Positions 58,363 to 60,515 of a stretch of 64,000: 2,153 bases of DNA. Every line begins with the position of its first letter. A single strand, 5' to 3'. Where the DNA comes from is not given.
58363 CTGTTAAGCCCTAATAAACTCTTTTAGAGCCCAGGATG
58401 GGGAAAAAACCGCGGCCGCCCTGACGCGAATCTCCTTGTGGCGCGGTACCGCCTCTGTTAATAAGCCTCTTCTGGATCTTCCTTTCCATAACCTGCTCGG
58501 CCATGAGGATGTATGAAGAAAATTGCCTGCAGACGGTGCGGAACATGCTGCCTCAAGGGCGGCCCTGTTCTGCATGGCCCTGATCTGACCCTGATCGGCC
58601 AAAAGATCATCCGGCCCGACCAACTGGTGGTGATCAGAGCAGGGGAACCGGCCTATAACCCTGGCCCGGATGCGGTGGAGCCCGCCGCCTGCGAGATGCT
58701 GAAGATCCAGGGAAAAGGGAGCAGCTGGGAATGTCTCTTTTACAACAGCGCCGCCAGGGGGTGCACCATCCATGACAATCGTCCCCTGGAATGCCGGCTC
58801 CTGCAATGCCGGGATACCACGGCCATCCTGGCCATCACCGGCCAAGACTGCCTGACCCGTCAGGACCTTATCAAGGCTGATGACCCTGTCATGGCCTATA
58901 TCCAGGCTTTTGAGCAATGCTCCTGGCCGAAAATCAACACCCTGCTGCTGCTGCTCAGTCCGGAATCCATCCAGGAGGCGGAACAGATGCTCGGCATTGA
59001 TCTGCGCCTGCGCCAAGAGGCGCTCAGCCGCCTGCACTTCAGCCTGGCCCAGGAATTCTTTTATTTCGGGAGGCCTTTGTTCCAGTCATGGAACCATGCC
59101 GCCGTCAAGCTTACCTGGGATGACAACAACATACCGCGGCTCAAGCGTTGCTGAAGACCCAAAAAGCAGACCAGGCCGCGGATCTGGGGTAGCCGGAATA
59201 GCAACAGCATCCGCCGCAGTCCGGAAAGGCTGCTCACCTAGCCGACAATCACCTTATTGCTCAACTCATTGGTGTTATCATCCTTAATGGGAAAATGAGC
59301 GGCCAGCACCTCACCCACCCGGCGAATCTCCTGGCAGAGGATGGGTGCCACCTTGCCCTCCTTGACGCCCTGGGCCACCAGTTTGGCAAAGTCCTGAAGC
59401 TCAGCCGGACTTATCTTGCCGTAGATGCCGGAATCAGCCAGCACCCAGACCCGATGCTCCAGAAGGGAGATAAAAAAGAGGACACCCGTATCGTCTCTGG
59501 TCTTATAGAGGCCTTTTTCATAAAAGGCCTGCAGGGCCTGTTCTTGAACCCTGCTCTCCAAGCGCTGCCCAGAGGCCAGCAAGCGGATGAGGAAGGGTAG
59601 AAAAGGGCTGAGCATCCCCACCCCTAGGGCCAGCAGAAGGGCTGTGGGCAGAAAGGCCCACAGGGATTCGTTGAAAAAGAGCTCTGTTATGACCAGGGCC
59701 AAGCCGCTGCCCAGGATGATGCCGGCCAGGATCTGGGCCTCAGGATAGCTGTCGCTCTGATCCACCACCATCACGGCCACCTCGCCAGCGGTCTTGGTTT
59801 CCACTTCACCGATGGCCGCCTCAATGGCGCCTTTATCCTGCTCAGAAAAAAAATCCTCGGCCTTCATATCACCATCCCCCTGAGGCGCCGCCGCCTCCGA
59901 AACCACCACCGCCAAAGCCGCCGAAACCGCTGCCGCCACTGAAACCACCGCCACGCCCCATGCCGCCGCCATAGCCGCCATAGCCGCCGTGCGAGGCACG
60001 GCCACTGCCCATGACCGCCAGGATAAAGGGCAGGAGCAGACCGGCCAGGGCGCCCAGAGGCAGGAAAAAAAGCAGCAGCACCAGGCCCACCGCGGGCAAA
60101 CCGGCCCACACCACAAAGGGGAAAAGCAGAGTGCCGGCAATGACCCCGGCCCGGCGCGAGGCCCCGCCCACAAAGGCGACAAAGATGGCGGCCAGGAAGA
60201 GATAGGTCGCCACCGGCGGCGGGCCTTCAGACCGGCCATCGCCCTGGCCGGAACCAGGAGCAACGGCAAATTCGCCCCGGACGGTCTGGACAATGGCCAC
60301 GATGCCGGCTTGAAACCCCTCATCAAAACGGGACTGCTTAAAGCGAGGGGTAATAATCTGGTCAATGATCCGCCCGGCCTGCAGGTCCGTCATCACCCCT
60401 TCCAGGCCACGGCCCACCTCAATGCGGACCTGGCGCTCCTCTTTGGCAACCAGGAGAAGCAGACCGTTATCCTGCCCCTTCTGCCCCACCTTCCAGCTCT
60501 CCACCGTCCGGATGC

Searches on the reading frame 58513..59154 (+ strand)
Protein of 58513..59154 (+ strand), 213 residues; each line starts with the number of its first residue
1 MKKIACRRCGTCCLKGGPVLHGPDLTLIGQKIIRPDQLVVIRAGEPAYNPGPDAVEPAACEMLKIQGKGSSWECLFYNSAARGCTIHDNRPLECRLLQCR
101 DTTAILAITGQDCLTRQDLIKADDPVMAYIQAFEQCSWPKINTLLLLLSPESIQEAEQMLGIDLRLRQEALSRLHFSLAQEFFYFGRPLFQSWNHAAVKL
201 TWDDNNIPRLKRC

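Call 55: search_protein_families(library=pfam, proteins=[window:58513-59154:+], max_evalue=0.001)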
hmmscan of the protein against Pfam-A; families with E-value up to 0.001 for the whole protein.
window:58513-59154:+ (213 aa): 1 family
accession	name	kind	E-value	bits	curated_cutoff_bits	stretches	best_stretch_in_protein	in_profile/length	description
PF03692.20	CxxCxxCC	-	5e-08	34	23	1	5-99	1-71/85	Putative zinc- or iron-chelating domain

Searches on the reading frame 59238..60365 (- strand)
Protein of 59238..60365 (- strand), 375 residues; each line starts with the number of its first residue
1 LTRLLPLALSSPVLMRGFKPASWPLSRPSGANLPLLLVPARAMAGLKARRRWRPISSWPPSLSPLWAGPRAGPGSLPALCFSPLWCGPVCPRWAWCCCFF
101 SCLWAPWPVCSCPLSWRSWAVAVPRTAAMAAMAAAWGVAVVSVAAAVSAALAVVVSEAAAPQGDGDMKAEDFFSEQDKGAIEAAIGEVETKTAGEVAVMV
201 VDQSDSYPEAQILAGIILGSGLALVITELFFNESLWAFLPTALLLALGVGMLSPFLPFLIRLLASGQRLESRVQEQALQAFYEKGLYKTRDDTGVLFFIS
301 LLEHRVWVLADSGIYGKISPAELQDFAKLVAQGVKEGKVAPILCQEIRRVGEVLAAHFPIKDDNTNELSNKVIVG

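Call 55: search_protein_families(library=pfam, proteins=[window:59238-60365:-], max_evalue=0.001)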
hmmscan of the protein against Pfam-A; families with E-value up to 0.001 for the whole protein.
window:59238-60365:- (375 aa): 1 family
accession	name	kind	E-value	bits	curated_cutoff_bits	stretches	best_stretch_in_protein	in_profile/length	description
PF04536.20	TPM_phosphatase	-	2e-08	34.8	22.1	0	273-338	44-110/125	TPM domain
